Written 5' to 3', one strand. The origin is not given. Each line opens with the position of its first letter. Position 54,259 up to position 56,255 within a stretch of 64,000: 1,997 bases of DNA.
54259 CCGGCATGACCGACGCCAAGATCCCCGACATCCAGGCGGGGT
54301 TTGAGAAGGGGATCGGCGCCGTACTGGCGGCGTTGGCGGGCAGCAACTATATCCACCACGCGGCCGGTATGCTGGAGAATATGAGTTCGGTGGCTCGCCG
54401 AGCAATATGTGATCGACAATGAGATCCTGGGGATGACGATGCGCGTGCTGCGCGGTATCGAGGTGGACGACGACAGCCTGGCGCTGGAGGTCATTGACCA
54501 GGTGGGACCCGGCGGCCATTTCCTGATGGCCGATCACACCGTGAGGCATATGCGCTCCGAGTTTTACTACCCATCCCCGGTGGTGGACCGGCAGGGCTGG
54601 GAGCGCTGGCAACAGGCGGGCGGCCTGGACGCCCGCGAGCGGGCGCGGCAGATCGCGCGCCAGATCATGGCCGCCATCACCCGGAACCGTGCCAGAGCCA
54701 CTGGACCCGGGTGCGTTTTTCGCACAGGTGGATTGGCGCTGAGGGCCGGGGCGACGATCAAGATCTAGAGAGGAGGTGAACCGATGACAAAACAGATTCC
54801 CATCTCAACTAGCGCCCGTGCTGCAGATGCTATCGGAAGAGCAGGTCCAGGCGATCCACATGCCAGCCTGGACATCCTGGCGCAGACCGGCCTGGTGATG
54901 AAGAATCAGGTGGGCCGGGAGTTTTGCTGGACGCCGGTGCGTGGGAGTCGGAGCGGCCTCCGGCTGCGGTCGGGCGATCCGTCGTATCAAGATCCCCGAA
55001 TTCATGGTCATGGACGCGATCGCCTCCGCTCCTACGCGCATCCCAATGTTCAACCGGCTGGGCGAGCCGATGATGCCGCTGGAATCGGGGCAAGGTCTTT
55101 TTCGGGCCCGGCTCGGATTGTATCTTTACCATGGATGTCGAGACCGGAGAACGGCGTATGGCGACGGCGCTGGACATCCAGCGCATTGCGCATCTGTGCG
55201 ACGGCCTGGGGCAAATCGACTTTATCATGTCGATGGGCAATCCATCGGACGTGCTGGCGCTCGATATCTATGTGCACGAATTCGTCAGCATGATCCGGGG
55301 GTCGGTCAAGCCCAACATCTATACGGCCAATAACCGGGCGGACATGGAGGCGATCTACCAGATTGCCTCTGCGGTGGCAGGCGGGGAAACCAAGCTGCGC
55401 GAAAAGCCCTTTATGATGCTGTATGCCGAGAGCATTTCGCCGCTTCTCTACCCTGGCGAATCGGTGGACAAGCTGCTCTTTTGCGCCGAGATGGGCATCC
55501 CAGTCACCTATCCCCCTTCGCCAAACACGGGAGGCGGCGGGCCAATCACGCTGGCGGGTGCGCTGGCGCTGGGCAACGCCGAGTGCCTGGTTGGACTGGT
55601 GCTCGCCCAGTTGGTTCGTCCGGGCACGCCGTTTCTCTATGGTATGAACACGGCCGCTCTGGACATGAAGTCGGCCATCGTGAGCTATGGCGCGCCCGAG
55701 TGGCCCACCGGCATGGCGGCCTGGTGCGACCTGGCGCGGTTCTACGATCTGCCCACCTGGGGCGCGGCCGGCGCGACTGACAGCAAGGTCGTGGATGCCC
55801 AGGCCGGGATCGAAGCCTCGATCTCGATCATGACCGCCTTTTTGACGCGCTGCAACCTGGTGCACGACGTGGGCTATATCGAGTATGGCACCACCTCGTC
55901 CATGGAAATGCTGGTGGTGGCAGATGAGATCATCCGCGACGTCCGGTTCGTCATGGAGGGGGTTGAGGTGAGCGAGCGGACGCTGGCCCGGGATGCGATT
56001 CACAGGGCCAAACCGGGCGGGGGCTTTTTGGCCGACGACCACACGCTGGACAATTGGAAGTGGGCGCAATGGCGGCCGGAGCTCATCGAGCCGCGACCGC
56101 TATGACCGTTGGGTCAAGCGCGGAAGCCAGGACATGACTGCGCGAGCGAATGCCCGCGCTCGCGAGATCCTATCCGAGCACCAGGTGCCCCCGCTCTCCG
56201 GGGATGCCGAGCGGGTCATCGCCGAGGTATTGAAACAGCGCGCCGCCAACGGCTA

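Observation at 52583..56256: Two tandem non-pyrrolysine MttB-family methyltransferases with their own corrinoid protein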

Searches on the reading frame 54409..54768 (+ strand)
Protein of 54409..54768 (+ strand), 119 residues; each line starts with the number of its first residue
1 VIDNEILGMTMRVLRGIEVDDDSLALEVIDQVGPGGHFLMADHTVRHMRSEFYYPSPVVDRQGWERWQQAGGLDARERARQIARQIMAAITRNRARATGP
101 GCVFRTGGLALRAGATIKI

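Call 3: search_protein_families(library=pfam, proteins=[window:54409-54768:+], max_evalue=0.01)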
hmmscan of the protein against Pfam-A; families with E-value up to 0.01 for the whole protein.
window:54409-54768:+ (119 aa): 1 family
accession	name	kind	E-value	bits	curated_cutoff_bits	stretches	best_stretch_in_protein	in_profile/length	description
PF06253.16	MTTB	-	6.7e-25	87.5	25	1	1-90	387-475/500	Trimethylamine methyltransferase (MTTB)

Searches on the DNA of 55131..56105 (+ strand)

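Call 59: search_rna_families(source=window, start=55650, end=55950, threshold=evalue, max_evalue=10, show_alignments=2)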
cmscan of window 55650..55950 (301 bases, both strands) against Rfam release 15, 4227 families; matches with E-value up to 10: 3.
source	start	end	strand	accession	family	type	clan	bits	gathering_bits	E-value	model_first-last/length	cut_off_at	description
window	55773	55872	+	RF02510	PYLIS_3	Cis-reg;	-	21.6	38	0.016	1-100/100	no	Pyrrolysine insertion sequence mttB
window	55730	55914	+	RF02258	adapt33_4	Gene; lncRNA;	-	17.7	80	3.9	1-179/179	no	Adaptive response 33 conserved region 4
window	55700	55950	+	RF01946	KCNQ1OT1_1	Gene; lncRNA;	-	5.7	70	1.8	1-261/464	3'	KCNQ1 overlapping transcript 1 conserved region 1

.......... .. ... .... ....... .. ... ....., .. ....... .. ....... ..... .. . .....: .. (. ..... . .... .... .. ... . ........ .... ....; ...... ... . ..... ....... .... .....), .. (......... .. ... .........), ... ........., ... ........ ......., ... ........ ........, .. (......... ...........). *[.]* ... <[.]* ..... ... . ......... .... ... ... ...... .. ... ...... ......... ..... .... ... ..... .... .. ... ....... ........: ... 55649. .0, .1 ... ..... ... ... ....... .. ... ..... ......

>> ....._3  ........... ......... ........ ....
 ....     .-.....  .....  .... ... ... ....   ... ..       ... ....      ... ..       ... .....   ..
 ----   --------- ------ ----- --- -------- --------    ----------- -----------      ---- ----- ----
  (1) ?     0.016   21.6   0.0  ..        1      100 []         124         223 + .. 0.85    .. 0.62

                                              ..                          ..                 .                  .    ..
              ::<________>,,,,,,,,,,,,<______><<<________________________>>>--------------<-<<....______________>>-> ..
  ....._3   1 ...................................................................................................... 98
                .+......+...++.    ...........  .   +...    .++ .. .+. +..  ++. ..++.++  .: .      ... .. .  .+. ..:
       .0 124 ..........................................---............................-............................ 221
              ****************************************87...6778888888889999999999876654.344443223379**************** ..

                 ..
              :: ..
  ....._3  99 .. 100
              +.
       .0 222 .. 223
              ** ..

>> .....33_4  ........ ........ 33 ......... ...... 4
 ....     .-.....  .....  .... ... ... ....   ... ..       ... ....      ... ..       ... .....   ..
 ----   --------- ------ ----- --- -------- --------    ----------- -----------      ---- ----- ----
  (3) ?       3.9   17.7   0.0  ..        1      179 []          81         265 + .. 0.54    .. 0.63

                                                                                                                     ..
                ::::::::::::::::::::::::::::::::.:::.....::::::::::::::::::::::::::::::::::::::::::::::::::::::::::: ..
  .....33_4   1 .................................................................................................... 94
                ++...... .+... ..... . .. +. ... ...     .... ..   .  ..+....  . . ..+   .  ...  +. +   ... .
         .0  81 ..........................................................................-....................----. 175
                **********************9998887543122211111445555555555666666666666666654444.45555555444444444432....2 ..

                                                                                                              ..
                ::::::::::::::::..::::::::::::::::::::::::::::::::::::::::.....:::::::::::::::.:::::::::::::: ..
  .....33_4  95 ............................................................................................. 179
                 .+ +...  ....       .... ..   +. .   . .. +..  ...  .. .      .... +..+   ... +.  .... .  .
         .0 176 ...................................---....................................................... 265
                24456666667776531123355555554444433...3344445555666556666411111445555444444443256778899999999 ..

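Call 61: search_rna_families(sources=[L002, L001, L003, L013, L020, L083, L084], threshold=gathering)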
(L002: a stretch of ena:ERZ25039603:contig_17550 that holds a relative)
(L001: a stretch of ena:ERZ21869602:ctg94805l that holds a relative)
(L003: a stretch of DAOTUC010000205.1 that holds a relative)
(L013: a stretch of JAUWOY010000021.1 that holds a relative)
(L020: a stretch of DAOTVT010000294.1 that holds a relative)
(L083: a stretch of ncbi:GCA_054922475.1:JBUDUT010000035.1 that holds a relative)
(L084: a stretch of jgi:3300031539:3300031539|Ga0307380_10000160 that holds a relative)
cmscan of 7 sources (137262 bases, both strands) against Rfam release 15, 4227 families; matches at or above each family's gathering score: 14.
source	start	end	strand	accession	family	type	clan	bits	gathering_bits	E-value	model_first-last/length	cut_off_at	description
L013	9021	9120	+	RF02510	PYLIS_3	Cis-reg;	-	61.6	38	7.9e-10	1-100/100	no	Pyrrolysine insertion sequence mttB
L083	12417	12516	+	RF02510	PYLIS_3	Cis-reg;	-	59.9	38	2.2e-09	1-100/100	no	Pyrrolysine insertion sequence mttB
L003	5708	5807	+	RF02510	PYLIS_3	Cis-reg;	-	59.4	38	2.8e-09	1-100/100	no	Pyrrolysine insertion sequence mttB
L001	12420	12519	+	RF02510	PYLIS_3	Cis-reg;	-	59.2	38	3.1e-09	1-100/100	no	Pyrrolysine insertion sequence mttB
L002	9458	9557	+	RF02510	PYLIS_3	Cis-reg;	-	58.2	38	5.7e-09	1-100/100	no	Pyrrolysine insertion sequence mttB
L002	12427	12530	+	RF02510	PYLIS_3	Cis-reg;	-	55.1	38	3.3e-08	1-100/100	no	Pyrrolysine insertion sequence mttB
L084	9315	9414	+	RF02510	PYLIS_3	Cis-reg;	-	54.4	38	4.9e-08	1-100/100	no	Pyrrolysine insertion sequence mttB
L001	9488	9587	+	RF02510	PYLIS_3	Cis-reg;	-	52.9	38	1.2e-07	1-100/100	no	Pyrrolysine insertion sequence mttB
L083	9480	9579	+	RF02510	PYLIS_3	Cis-reg;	-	52.7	38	1.3e-07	1-100/100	no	Pyrrolysine insertion sequence mttB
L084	12641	12740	+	RF02510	PYLIS_3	Cis-reg;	-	49.4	38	8.5e-07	1-100/100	no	Pyrrolysine insertion sequence mttB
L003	8636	8735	+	RF02510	PYLIS_3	Cis-reg;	-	43.2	38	2.9e-05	1-100/100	no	Pyrrolysine insertion sequence mttB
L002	7543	7688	+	RF00174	Cobalamin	Cis-reg; riboswitch;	CL00101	41.4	31.5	1e-06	1-189/189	no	Cobalamin riboswitch aptamer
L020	8618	8721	+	RF02510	PYLIS_3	Cis-reg;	-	40.5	38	0.00014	1-100/100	no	Pyrrolysine insertion sequence mttB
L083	15994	16093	+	RF02510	PYLIS_3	Cis-reg;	-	38.4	38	0.00046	1-100/100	no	Pyrrolysine insertion sequence mttB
